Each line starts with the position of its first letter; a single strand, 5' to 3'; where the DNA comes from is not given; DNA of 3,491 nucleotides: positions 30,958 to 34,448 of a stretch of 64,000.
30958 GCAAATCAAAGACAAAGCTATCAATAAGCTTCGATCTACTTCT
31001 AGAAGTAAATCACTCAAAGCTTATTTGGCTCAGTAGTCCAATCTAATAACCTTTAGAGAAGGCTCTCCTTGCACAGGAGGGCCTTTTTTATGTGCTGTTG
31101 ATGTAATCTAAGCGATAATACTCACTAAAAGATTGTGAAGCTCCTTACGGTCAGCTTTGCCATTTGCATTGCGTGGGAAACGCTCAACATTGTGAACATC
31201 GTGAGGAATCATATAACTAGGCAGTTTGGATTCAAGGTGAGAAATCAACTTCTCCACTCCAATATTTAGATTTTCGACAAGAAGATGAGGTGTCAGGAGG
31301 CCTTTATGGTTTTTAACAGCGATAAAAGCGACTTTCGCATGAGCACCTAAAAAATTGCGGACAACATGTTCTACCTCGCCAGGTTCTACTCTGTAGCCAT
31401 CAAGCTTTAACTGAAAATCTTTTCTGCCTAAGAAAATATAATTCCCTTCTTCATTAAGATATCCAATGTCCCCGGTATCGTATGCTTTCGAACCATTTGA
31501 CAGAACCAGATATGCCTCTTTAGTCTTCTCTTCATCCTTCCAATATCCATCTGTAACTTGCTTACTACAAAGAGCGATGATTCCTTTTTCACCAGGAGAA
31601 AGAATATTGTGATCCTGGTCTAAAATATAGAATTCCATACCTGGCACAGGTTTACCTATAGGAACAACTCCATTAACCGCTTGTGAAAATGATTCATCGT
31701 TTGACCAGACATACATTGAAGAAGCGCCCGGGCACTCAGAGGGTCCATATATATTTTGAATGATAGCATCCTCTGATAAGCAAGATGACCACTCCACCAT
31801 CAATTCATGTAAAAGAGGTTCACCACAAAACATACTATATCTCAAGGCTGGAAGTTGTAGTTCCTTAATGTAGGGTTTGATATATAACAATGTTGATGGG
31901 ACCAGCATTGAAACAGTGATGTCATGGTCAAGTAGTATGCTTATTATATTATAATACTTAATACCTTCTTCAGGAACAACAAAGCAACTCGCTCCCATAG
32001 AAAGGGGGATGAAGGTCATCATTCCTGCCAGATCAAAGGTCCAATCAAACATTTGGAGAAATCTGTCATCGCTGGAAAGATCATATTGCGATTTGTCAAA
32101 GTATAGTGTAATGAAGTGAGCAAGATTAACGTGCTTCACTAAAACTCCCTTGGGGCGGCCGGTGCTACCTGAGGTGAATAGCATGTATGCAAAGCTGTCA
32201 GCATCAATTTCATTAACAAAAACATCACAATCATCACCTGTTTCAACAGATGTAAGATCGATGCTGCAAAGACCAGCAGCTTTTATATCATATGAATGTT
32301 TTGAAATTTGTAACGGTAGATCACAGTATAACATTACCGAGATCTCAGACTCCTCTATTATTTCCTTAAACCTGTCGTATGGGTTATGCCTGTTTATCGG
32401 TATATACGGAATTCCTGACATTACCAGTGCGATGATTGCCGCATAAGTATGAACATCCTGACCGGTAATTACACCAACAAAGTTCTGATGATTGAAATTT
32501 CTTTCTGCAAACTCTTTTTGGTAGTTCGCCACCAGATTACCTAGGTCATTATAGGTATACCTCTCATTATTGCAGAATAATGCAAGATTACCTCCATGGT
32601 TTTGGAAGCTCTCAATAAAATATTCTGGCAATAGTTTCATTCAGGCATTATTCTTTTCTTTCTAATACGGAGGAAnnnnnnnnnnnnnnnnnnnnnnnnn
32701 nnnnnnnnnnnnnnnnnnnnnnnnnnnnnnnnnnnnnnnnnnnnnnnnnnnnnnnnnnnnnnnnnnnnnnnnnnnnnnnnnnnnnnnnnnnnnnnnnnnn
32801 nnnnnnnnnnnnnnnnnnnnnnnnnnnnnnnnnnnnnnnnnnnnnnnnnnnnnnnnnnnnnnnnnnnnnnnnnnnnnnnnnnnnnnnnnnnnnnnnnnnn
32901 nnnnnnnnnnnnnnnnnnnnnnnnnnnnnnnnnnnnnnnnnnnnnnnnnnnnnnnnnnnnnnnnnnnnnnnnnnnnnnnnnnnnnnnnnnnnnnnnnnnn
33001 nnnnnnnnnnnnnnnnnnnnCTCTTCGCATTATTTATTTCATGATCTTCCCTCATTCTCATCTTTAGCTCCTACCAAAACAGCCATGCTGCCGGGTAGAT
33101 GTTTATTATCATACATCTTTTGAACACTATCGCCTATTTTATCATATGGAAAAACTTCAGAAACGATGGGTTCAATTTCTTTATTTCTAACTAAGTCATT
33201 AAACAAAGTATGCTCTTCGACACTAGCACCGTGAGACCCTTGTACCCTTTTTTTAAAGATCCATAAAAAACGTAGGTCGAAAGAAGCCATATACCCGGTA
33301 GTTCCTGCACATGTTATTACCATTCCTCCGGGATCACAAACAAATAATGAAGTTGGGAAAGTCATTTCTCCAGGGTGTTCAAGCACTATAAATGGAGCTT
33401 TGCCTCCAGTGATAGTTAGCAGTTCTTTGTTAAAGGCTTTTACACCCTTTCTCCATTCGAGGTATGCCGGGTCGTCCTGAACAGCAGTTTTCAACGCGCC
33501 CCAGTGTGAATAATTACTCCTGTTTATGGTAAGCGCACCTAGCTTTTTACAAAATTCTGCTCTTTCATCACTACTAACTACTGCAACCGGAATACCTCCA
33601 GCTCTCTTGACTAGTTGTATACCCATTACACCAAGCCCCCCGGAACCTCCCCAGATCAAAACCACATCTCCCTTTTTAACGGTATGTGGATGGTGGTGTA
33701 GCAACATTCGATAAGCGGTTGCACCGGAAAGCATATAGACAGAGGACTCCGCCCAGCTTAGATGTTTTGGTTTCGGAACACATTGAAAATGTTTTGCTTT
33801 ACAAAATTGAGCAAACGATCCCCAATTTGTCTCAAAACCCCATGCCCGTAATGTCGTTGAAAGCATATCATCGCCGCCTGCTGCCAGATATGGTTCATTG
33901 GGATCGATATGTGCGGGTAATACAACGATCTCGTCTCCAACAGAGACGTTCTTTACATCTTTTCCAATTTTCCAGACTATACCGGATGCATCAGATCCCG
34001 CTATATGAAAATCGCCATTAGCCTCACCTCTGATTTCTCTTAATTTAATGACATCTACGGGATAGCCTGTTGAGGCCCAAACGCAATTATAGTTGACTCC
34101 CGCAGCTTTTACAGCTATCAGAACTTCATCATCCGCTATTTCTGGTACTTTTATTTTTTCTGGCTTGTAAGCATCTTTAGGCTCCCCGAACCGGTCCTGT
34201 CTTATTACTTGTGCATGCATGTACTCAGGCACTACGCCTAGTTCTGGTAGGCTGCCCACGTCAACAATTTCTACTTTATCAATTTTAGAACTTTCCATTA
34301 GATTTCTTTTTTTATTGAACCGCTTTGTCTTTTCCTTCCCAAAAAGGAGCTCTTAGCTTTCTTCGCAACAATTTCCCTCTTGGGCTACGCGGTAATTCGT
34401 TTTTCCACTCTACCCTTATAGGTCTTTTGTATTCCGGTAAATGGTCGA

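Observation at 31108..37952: Orphan six-gene operon (2x KASIII, acyl-CoA ligase, CCR, PanD, stand-alone A-domain) with lipstatin/nocardiolactone-like gene order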

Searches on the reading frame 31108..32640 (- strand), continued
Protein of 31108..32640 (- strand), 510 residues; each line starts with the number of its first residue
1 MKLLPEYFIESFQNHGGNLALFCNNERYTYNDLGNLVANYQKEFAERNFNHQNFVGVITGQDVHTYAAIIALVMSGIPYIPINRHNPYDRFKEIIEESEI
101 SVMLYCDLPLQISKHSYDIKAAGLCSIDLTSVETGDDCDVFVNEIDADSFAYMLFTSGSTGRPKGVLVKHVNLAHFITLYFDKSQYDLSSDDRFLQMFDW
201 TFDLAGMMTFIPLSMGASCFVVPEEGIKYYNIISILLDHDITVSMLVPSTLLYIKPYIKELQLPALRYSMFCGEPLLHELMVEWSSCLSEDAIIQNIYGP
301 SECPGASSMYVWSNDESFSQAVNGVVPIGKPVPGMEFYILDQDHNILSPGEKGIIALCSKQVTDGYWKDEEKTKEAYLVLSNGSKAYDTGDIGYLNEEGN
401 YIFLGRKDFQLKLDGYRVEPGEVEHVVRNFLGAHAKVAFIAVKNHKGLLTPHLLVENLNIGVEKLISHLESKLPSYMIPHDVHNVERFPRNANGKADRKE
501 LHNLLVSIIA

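Call 31: find_encoding_contigs(protein=P0101, flank=8000, max_places=2)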
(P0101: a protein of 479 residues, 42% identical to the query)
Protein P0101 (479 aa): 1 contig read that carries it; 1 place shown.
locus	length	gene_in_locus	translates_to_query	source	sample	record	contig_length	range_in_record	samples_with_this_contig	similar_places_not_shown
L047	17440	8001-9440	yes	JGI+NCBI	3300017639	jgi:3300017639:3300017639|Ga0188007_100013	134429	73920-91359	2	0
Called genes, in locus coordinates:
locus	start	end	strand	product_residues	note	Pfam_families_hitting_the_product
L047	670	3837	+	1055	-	PF02384:N6_Mtase, PF20473:MmeI_Mtase, PF07669:Eco57I, PF22837:M_Eco57I_C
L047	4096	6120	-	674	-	PF13472:Lipase_GDSL_2, PF01476:LysM, PF23473:LysM3_LYK4_5 (weak), PF01476:LysM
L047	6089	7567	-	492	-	PF13472:Lipase_GDSL_2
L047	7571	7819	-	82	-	PF00550:PP-binding (weak)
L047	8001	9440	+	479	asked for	PF00501:AMP-binding, PF13193:AMP-binding_C (faint)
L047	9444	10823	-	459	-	PF03572:Peptidase_S41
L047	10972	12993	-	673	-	PF05649:Peptidase_M13_N, PF01431:Peptidase_M13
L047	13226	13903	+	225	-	PF13673:Acetyltransf_10 (weak), PF00583:Acetyltransf_1, PF13508:Acetyltransf_7 (weak)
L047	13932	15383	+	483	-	PF00324:AA_permease, PF13520:AA_permease_2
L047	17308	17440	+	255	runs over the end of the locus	PF13714:PEP_mutase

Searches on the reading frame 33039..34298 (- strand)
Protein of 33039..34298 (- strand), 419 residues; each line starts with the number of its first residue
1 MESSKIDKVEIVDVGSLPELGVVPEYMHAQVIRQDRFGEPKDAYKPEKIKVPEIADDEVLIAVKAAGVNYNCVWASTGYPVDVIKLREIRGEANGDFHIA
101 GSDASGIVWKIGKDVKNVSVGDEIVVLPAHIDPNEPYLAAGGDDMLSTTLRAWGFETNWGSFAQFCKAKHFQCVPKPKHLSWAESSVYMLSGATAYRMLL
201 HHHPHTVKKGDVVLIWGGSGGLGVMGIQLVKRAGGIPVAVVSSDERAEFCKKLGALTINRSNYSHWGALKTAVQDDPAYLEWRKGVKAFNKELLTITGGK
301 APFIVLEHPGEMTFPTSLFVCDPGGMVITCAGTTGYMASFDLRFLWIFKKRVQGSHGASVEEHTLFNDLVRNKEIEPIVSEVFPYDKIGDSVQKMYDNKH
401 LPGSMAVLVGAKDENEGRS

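Call 3: search_protein_families(library=pfam, proteins=[window:33039-34298:-])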
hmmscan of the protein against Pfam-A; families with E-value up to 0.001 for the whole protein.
window:33039-34298:- (419 aa): 2 families
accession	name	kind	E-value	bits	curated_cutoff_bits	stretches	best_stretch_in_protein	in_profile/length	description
PF00107.32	ADH_zinc_N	-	4.4e-14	53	31.8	1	221-362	1-119/129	Zinc-binding dehydrogenase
PF08240.17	ADH_N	-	7.9e-12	45.8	23.5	1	56-178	2-104/104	Alcohol dehydrogenase GroES-like domain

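Call 4: search_protein_families(library=ncbifam, proteins=[window:33039-34298:-])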
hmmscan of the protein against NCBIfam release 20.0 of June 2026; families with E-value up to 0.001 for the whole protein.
window:33039-34298:- (419 aa): 20 families
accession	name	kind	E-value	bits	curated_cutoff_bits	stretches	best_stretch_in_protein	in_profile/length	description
TIGR01751.1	crot-CoA-red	equivalog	1.2e-148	495.1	378.55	1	22-414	3-392/398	crotonyl-CoA carboxylase/reductase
TIGR02824.1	quinone_pig3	subfamily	1.8e-26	92.9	296.8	2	159-264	91-195/325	putative NAD(P)H quinone oxidoreductase, PIG3 family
NF010344.0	PRK13771.1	subfamily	2.2e-22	79.5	349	1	41-264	10-217/334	putative alcohol dehydrogenase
NF041172.1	AcrlCoa_red_Thmprot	equivalog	2.5e-19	69.4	500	1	40-264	9-217/334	acryloyl-CoA reductase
TIGR02817.1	adh_fam_1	subfamily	1.6e-16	60.7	284.05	2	160-260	96-200/336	zinc-binding alcohol dehydrogenase family protein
TIGR02823.1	oxido_YhdH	subfamily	1.2e-14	53.9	297.25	1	156-260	91-196/324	acrylyl-CoA reductase family protein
TIGR00692.1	tdh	equivalog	1.4e-14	53.9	458.35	1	48-256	15-208/340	L-threonine 3-dehydrogenase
NF047908.1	AldhRedAhr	equivalog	2.9e-14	52.7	470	1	98-263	59-219/335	NADPH-dependent aldehyde reductase Ahr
NF003808.0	PRK05396.1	equivalog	1.8e-12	46.8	380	1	47-260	16-215/341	L-threonine 3-dehydrogenase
NF008024.0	PRK10754.1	subfamily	9.3e-12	44.6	348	1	163-258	96-189/327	NADPH:quinone reductase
NF006940.0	PRK09422.1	equivalog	1.6e-11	43.8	344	1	93-262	51-215/338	alcohol dehydrogenase AdhP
NF041097.1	keto_inos_dh_IolM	equivalog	1.1e-09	37.4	450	1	47-259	43-256/389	scyllo-inosose 3-dehydrogenase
NF051456.1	acrylyl_AcuI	equivalog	1.3e-09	37.4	440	1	150-266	85-204/325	acrylyl-CoA reductase (NADPH)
TIGR03989.1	Rxyl_3153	subfamily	2.6e-09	36.8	440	0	39-126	9-85/370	NDMA-dependent alcohol dehydrogenase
TIGR03201.1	dearomat_had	equivalog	9.3e-09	34.8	338.65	1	45-399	12-340/349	6-hydroxycyclohex-1-ene-1-carbonyl-CoA dehydrogenase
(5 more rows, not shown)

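Call 27: search_solved_structures(query=window:33039-34298:-, max_evalue=1e-20, show_alignments=3)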
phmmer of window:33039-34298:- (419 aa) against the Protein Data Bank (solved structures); distinct sequences matched with E-value up to 1e-20: 12.
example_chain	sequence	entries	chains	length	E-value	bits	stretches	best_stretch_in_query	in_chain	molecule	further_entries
9kva_A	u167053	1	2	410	5.5e-125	420.9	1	12-417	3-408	Putative crotonyl-CoA reductase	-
4y1b_A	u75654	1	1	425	9.5e-125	420.1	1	10-411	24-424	AntE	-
4y0k_A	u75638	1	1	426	1.6e-124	419.4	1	10-412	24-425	AntE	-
4gi2_A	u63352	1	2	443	8.7e-118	397.2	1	10-411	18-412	Crotonyl-CoA carboxylase/reductase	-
4a0s_A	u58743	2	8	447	1.4e-80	274.6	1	45-415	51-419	OCTENOYL-COA REDUCTASE/CARBOXYLASE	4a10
3hzz_A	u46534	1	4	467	4.2e-73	250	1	36-415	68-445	Crotonyl CoA reductase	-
6na3_A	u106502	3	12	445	3.3e-71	243.7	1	37-412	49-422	Putative crotonyl-CoA reductase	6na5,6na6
6na4_A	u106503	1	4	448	3.3e-71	243.7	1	37-412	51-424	Putative crotonyl-CoA reductase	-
6owe_A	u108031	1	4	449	3.4e-71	243.7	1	37-412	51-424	Crotonyl-CoA carboxylase/reductase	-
3krt_A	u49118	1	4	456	3.6e-70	240.3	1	36-415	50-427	Crotonyl CoA reductase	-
6eqo_A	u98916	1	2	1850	1.8e-28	102.9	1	35-340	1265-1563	Acetyl-coenzyme A synthetase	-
2eih_A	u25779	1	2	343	2.1e-25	92.8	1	44-406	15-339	Alcohol dehydrogenase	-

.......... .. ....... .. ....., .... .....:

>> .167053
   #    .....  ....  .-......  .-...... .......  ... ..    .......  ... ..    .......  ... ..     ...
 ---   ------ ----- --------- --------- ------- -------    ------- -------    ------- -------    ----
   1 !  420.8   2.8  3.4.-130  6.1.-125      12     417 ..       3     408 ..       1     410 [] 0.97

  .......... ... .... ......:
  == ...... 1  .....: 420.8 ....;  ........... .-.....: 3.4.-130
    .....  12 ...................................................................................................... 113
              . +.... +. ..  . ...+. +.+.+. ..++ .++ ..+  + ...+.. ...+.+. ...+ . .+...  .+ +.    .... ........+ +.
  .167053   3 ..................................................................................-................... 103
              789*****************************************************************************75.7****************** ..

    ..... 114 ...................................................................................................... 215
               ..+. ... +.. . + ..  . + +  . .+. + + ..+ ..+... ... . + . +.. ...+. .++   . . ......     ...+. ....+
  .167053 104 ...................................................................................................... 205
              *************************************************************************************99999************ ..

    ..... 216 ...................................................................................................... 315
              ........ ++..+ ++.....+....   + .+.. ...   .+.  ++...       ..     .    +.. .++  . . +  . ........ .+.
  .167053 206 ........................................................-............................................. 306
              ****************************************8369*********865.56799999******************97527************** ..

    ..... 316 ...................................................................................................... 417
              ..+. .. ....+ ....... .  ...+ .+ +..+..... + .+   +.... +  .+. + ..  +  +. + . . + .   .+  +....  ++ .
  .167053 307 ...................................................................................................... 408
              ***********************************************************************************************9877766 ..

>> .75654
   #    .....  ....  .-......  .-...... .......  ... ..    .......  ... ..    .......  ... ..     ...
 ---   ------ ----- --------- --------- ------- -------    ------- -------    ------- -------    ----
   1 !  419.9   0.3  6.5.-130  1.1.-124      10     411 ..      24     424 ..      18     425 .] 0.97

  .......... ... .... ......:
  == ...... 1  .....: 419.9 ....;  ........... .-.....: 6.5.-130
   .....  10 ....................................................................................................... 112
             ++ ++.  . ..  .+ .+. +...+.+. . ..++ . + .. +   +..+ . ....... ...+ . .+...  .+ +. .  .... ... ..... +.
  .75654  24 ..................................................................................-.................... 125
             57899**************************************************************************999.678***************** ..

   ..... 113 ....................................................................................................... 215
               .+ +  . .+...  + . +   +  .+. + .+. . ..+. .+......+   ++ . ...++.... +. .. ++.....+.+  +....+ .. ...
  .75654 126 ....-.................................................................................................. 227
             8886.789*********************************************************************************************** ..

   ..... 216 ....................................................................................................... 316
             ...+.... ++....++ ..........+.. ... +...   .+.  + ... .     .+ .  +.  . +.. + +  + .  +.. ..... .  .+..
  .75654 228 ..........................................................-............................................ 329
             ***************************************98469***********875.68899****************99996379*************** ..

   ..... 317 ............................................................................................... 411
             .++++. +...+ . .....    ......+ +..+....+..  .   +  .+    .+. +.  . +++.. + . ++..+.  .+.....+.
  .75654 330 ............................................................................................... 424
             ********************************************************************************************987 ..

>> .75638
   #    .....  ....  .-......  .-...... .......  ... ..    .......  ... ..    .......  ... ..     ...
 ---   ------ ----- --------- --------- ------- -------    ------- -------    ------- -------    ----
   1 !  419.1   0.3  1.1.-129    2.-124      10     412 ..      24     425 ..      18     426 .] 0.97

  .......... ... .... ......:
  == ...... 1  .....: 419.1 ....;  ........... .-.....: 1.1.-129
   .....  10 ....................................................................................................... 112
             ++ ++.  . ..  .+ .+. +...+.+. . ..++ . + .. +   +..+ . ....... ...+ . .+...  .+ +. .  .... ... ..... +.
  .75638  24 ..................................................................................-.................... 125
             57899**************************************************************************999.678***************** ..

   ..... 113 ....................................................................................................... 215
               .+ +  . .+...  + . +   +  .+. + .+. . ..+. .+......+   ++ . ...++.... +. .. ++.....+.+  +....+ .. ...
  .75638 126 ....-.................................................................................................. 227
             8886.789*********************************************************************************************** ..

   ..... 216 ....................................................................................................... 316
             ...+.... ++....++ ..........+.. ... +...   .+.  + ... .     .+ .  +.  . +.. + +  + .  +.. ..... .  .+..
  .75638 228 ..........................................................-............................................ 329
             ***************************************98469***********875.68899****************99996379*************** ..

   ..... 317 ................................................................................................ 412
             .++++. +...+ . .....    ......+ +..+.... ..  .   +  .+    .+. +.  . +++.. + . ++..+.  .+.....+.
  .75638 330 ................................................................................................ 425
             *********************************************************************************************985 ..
